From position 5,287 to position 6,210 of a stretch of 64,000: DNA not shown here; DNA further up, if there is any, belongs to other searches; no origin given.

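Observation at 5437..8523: Cohesin-dockerin-like pair: dockerin-tailed S8 subtilase directly followed by a membrane-anchored cohesin-like protein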

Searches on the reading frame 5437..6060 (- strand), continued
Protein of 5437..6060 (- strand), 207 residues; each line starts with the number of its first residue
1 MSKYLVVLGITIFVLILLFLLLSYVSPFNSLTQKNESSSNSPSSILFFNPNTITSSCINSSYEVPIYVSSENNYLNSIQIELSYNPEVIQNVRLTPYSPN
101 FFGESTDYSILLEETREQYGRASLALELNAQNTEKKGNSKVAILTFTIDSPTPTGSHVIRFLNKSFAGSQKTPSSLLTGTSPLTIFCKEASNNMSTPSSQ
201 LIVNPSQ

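Call 54: search_protein_families(library=pfam, alignment_id=A5, max_evalue=0.001)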
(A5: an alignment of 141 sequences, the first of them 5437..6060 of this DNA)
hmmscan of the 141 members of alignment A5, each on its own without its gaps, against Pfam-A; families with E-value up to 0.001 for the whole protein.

A. member 1, window:5437-6060:- (207 aa): 1 family
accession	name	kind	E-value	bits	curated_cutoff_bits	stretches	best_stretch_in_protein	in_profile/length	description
PF00963.24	Cohesin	-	0.00022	21.9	24.1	1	61-164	15-117/139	Cohesin domain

B. families by the number of members that match (of 141 scanned): 3 families
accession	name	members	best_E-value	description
PF00963.24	Cohesin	87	4.3e-13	Cohesin domain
PF06280.18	fn3_5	2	0.00059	Fn3-like domain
PF19516.4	DUF6049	1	0.00095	Family of unknown function (DUF6049)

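Call 89: search_solved_structures(query=A5, max_evalue=0.01, show_alignments=1)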
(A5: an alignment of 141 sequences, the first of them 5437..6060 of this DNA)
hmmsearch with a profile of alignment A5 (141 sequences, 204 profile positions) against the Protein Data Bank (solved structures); distinct sequences matched with E-value up to 0.01: 9.
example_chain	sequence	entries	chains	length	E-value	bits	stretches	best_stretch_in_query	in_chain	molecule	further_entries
3l8q_A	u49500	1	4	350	1.5e-05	27.7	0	67-176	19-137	Cellulosomal scaffoldin adaptor protein B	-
1qzn_A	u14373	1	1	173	0.00024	23.8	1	67-176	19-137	cellulosomal scaffoldin adaptor protein B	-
3f2l_A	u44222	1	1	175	0.00025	23.8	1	67-176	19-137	Cellulosomal scaffoldin adaptor protein B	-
1zv9_A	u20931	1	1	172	0.00026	23.7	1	67-176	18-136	Cellulosomal scaffoldin adaptor protein B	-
3bwz_A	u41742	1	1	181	0.00028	23.6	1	67-176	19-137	Cellulosomal scaffoldin adaptor protein B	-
6kgc_A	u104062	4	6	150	0.00058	22.6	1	64-196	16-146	Probably cellulosomal scaffolding protein, secreted cellulose-binding and cohesin domain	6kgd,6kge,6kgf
6kg8_A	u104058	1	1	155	0.00078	22.2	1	60-198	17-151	Probably cellulosomal scaffolding protein, secreted cellulose-binding and cohesin domain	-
8qag_A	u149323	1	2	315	0.0014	21.3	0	3-51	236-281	sc-CC-6-95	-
4ums_A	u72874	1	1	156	0.0099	18.6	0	83-162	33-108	CELLULOSOMAL ANCHORING SCAFFOLDIN B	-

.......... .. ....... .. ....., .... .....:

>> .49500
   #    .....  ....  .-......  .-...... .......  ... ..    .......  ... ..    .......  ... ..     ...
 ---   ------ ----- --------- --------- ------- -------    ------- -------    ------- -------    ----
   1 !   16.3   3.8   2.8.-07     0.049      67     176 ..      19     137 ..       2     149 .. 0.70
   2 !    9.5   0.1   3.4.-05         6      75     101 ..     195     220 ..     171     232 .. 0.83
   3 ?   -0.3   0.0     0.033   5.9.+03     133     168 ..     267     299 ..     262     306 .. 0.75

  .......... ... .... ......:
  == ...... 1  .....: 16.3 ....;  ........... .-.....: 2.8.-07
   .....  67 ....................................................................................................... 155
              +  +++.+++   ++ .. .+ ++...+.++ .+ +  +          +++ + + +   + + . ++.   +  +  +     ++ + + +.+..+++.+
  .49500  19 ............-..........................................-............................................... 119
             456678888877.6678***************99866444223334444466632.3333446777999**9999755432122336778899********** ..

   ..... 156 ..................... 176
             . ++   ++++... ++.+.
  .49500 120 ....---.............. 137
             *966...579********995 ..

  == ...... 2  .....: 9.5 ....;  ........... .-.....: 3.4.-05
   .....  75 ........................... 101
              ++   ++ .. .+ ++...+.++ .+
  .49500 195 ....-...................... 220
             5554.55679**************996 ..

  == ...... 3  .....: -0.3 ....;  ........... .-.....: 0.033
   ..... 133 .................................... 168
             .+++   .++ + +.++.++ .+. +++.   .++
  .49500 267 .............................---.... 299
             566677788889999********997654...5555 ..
